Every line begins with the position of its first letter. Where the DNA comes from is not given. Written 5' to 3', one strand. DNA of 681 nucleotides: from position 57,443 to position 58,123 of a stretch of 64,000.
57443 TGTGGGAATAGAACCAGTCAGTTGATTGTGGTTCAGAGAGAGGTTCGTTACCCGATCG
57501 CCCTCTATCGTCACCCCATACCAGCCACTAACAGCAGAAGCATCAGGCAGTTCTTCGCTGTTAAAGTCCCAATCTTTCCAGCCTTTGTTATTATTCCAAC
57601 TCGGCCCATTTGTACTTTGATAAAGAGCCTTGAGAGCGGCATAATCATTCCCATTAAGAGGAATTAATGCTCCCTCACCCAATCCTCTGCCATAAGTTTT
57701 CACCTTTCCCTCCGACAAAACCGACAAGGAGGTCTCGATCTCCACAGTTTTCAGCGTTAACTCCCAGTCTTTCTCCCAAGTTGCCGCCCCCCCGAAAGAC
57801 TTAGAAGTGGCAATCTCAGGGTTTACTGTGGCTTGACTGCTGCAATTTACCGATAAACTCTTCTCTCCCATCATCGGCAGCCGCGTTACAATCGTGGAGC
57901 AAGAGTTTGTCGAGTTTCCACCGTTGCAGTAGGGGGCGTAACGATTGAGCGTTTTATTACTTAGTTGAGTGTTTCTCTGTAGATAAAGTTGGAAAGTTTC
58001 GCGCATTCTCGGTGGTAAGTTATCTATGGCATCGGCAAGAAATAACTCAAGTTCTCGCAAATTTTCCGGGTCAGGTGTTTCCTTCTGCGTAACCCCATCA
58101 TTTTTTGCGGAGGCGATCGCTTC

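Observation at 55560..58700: Segmental duplication of an ECF sigma-factor locus, one copy fused in frame to an LRR ectodomain after loss of sigma-4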

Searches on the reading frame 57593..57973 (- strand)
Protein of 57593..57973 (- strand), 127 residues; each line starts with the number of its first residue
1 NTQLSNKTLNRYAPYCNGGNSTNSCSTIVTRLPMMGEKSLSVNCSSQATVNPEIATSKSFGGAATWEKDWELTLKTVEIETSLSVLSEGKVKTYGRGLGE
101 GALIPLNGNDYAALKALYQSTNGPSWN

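Call 35: search_protein_representatives(protein=window:57593-57973:-)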
Query: 127 residues. Proteins with E-value up to 0.001 (for the whole library): 25; up to 1e-10: 4; up to 1e-30: 1. The best 25 are listed.
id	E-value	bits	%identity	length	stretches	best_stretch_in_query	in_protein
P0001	8.9e-77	271.3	100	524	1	1-127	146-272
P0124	3.5e-16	75.7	61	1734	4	100-126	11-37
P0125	1.8e-12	63.7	53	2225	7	99-126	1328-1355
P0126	3.1e-12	62.9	51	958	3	47-126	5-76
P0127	8.5e-09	51.8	53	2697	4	100-127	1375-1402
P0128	2.0e-08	50.6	67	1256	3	106-126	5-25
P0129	2.2e-08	50.5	64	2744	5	109-126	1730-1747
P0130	2.7e-08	50.2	48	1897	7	100-127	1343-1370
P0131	3.1e-08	50.0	42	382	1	1-126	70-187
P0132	9.5e-07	45.2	54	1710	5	96-126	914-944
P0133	1.2e-06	44.9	40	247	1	1-126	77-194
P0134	1.6e-06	44.5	41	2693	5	87-111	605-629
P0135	3.0e-06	43.6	31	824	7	3-72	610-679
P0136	3.1e-06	43.6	45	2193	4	102-126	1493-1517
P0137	1.1e-05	41.8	59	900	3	101-126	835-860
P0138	1.5e-05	41.4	45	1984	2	35-126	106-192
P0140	7.3e-05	39.1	43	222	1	46-126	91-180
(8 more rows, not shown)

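Call 37: search_protein_families(library=pfam, proteins=[P0131, P0133, P0138, P0140, P0126], max_evalue=0.001)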
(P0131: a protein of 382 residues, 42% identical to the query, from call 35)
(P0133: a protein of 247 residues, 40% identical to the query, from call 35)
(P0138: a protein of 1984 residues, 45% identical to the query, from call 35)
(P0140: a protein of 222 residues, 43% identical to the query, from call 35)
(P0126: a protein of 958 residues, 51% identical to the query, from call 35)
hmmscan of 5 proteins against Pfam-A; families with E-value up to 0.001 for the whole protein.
P0131 (382 aa): 5 families
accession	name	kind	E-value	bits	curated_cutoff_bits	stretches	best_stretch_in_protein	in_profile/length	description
PF14252.11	DUF4347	-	7.4e-55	185.6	24.6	1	6-164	1-164/164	Domain of unknown function (DUF4347)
PF00560.39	LRR_1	-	3.5e-15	53.3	20.6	1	269-291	1-23/23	Leucine Rich Repeat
PF23598.1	LRR_14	-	3.4e-09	36.4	40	0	287-340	42-93/353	Leucine-rich repeat region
PF13855.12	LRR_8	-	8e-07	29.2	27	1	221-280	2-61/61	Leucine rich repeat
PF12799.13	LRR_4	-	8.1e-07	29.5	27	1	245-281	2-37/44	Leucine Rich repeats (2 copies)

P0133 (247 aa): 1 family
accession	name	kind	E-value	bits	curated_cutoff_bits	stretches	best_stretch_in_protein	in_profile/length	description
PF14252.11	DUF4347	-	2.7e-51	174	24.6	1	13-171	1-164/164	Domain of unknown function (DUF4347)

P0138 (1984 aa): 11 families
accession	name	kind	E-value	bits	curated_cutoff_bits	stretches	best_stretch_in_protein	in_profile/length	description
PF00028.23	Cadherin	-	2.4e-75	249.5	28.8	8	977-1058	3-91/93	Cadherin domain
PF00560.39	LRR_1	-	6.6e-62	192.4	20.6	2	274-296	1-23/23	Leucine Rich Repeat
PF14252.11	DUF4347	-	2.6e-50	170.8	24.6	1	10-168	1-164/164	Domain of unknown function (DUF4347)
PF12799.13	LRR_4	-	4.9e-41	138.3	27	10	323-358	2-35/44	Leucine Rich repeats (2 copies)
PF13855.12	LRR_8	-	5.5e-37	125.8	27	9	466-526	1-61/61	Leucine rich repeat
PF23598.1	LRR_14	-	3.2e-36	125.2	40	4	413-564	42-192/353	Leucine-rich repeat region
PF05345.18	He_PIG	-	3.1e-13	50.4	24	1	795-866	15-95/96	Putative Ig domain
PF23592.1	Cadherin_CELSR2_9th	-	6.7e-07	29.8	36.8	0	986-1015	26-55/100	CELSR2-like, ninth cadherin domain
PF12738.14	PTCB-BRCT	-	1.6e-06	28.5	22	0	1440-1458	18-36/63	twin BRCT domain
PF08329.16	ChitinaseA_N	-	1.6e-06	28.2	21.2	0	907-963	54-110/133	Chitinase A, N-terminal domain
PF24758.1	LRR_At5g56370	-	5.7e-05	23.3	27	0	698-757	10-71/227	FBD-associated F-box protein At5g56370, LRR repeats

P0140 (222 aa): 1 family
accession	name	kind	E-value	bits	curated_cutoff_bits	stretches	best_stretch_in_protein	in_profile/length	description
PF14252.11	DUF4347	-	5.1e-42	143.9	24.6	1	1-156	18-163/164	Domain of unknown function (DUF4347)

P0126 (958 aa): 14 families
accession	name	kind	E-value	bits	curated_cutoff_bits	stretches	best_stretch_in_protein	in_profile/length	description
PF00560.39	LRR_1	-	1.8e-48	152.4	20.6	0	450-472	1-23/23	Leucine Rich Repeat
PF05345.18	He_PIG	-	3.5e-45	152.8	24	3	511-592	7-96/96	Putative Ig domain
PF23598.1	LRR_14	-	6.1e-34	117.7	40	4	114-241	27-151/353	Leucine-rich repeat region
PF12799.13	LRR_4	-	4e-31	106.8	27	4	450-489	2-39/44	Leucine Rich repeats (2 copies)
PF13855.12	LRR_8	-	2.6e-24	85.2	27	3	647-706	2-61/61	Leucine rich repeat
PF14252.11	DUF4347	-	1.9e-11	44.4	24.6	1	2-55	111-164/164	Domain of unknown function (DUF4347)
PF00801.26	PKD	-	9.4e-08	32.4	23.5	0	558-581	48-71/80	PKD domain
PF24758.1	LRR_At5g56370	-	1.8e-07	31.5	27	0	401-462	11-74/227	FBD-associated F-box protein At5g56370, LRR repeats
PF24908.1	Ig_SIBA-E_2nd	-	3.8e-07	30.7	27.8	0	518-587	11-84/117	Integrin beta-like protein A-E, second Ig-like domain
PF19077.6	Big_13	-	7.2e-07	30.1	27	0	562-591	70-100/102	Bacterial Ig-like domain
PF24141.1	LRR_ComC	-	4.4e-05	23.7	27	0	718-809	191-275/288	EGF-like domain-containing protein ComC LRR domain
PF18911.6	PKD_4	-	6.6e-05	23.3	27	0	823-901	4-77/85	PKD domain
PF18981.6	InlK_D3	-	0.00022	21.7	25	0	565-593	48-75/75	Internalin K domain (D3/D4)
PF22352.2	K319L-like_PKD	-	0.00079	19.8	27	0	317-346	55-84/84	K319L-like, PKD domain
